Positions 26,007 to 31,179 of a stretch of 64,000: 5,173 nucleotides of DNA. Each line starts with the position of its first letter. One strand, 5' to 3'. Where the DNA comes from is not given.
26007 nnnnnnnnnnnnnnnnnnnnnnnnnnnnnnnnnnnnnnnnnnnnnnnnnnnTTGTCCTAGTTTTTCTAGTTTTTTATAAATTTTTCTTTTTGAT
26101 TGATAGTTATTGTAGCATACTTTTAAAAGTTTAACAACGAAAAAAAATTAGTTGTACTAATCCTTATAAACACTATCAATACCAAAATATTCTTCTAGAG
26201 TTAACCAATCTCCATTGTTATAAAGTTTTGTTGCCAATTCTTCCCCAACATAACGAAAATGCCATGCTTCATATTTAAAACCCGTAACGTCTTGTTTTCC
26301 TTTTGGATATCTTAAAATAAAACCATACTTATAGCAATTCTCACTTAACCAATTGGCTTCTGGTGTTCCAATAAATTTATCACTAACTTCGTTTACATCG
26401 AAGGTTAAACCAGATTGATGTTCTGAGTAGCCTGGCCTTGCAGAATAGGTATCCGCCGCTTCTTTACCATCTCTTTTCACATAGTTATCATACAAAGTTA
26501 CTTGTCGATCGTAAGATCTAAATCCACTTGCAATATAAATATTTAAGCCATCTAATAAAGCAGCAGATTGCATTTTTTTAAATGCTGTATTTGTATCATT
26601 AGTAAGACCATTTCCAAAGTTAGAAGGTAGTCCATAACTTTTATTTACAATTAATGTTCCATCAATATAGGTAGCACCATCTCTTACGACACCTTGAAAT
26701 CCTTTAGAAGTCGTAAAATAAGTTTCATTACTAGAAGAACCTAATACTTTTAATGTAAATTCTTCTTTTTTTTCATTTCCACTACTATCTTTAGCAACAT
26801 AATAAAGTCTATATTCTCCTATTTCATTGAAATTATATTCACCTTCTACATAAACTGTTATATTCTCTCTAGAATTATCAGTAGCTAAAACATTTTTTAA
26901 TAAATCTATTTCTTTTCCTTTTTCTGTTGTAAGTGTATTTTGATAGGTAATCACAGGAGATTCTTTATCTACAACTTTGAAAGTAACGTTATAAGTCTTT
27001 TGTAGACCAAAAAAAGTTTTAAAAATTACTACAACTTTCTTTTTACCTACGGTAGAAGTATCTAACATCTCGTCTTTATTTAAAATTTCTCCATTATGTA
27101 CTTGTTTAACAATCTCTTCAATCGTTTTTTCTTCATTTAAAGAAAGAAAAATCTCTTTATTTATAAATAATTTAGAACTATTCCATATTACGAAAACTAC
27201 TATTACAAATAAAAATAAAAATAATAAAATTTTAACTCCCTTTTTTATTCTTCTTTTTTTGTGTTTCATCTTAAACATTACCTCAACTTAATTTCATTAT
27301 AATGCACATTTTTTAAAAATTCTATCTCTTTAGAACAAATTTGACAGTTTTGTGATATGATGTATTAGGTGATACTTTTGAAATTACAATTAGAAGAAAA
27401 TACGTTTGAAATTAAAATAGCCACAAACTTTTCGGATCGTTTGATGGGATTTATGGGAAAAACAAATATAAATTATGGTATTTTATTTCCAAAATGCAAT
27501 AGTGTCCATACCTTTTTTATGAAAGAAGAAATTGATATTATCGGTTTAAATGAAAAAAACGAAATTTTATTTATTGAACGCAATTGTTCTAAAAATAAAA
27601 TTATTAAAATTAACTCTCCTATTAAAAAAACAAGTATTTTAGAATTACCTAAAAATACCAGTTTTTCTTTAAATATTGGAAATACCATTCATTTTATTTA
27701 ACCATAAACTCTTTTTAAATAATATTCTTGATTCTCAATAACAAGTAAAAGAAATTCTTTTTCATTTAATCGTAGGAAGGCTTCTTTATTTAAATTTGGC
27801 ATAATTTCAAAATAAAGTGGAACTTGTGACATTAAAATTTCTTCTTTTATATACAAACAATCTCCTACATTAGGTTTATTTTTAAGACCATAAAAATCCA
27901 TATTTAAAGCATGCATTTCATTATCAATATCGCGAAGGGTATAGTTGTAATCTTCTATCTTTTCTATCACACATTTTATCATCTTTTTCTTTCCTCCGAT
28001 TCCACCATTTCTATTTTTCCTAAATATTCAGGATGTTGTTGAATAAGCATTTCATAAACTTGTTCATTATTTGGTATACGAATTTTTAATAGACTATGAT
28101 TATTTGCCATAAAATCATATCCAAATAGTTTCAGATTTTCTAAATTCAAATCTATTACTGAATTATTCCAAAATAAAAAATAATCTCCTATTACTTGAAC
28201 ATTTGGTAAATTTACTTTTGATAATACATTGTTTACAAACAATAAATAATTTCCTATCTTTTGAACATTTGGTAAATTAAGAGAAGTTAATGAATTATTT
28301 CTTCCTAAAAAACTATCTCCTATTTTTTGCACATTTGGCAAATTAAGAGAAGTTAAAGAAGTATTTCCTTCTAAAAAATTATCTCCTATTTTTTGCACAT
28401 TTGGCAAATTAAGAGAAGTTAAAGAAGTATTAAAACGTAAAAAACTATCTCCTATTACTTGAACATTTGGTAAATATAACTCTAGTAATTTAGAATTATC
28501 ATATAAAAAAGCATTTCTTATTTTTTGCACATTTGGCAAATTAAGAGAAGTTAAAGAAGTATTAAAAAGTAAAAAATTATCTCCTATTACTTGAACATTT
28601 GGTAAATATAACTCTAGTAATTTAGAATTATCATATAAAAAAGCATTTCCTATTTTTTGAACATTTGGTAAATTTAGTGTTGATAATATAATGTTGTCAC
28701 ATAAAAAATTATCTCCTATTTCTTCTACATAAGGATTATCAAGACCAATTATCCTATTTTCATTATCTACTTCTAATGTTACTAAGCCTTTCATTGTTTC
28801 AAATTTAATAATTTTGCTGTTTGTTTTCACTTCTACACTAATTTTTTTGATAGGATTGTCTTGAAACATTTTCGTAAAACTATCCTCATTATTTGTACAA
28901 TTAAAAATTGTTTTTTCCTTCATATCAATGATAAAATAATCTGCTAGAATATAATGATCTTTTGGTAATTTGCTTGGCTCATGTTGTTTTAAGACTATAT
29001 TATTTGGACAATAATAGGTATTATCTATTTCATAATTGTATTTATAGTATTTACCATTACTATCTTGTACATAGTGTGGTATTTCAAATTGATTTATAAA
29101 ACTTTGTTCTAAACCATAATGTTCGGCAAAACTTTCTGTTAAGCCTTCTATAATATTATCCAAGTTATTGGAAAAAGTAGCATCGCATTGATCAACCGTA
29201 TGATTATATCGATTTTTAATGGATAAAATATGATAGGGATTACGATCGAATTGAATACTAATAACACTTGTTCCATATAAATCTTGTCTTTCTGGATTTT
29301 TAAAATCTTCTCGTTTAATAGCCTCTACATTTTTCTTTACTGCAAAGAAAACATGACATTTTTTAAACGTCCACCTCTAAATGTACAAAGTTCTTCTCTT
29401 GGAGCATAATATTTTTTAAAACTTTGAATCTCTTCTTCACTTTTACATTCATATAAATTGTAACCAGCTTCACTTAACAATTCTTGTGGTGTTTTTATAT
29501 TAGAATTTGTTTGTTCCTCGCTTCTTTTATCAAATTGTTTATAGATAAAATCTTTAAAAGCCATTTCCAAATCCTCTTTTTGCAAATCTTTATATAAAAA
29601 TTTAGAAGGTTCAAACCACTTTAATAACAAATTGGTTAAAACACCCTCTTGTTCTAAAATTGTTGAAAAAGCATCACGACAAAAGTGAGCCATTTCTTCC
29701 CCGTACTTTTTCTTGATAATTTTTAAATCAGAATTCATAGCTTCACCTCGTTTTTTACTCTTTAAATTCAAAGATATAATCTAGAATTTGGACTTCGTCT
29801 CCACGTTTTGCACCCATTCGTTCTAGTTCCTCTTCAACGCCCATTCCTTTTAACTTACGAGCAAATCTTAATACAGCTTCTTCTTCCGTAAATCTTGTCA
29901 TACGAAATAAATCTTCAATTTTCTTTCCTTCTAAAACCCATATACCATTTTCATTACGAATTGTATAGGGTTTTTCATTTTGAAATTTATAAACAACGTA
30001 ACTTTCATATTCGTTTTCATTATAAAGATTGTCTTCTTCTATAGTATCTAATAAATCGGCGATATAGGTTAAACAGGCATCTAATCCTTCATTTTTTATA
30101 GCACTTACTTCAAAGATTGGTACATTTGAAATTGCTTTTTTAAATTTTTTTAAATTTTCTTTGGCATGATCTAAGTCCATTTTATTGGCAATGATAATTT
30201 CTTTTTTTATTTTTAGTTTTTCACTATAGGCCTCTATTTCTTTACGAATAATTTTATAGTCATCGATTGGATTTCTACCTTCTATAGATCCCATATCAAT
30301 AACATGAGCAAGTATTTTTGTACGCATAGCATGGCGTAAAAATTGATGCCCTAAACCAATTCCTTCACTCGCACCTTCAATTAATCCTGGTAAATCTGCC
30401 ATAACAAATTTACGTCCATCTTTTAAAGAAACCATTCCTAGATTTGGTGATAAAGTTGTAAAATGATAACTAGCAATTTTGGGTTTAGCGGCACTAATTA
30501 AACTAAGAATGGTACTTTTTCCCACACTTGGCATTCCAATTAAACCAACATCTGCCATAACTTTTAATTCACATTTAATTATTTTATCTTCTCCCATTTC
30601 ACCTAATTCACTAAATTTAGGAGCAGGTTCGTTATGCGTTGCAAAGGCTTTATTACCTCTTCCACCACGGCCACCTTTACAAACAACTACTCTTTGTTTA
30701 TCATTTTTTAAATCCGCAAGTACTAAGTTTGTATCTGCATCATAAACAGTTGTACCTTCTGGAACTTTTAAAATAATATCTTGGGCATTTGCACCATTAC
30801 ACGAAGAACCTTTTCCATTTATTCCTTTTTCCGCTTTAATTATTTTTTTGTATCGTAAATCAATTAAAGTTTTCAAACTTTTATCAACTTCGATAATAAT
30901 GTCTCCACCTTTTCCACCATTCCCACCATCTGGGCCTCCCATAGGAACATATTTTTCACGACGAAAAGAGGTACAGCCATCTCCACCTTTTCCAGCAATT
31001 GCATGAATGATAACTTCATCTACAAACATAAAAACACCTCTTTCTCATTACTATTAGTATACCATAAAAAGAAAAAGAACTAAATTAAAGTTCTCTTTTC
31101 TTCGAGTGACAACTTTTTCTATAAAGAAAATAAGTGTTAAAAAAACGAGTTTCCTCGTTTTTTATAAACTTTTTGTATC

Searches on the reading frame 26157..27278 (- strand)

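Call 94: search_protein_families(library=pfam, proteins=[window:26157-27278:-], max_evalue=0.0001)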
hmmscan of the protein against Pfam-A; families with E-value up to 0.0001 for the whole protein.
window:26157-27278:- (373 aa): 2 families
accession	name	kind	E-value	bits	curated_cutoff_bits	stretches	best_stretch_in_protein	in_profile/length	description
PF02557.22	VanY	-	9.4e-40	135.9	25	1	225-345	4-131/132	D-alanyl-D-alanine carboxypeptidase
PF16403.11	Bact_surface_Ig-like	-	1.5e-05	25.4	27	1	113-173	6-66/71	Bacterial surface protein, Ig-like domain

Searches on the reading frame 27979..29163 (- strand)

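Call 94: search_protein_families(library=pfam, proteins=[window:27979-29163:-], max_evalue=0.0001)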
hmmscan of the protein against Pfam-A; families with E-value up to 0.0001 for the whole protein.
window:27979-29163:- (394 aa): 1 family
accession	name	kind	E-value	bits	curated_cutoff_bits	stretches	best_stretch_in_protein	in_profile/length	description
PF13306.12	LRR_5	-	8e-25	87.6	27.7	3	148-270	2-126/127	BspA type Leucine rich repeat region (6 copies)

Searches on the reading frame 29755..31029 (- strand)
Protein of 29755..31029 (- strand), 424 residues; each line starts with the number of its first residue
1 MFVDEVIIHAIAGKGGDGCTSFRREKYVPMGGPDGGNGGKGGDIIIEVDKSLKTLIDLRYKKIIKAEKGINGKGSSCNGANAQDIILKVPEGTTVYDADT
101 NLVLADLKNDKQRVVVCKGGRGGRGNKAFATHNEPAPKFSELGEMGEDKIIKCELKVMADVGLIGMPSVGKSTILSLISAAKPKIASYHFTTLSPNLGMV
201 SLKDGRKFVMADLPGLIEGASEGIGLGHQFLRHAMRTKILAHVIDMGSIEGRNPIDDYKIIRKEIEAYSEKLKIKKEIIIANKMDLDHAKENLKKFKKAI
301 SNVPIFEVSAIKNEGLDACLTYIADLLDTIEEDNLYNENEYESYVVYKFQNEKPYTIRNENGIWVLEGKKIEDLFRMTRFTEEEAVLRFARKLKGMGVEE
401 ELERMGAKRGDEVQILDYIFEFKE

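Call 94: search_protein_families(library=pfam, proteins=[window:29755-31029:-], max_evalue=0.0001)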
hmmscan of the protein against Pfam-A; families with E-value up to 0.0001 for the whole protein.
window:29755-31029:- (424 aa): 4 families
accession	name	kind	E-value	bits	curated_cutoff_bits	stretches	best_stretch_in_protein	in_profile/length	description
PF01018.28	GTP1_OBG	-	1.3e-59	200.7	27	1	3-157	1-155/155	GTP1/OBG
PF09269.16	DUF1967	-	5e-23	81.4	27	1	355-422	1-70/70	Domain of unknown function (DUF1967)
PF01926.29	MMR_HSR1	-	1.2e-22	80.5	21.9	1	160-283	1-113/113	50S ribosome-binding GTPase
PF02421.24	FeoB_N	-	4.9e-08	33.1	27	1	161-319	3-152/156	Ferrous iron transport protein B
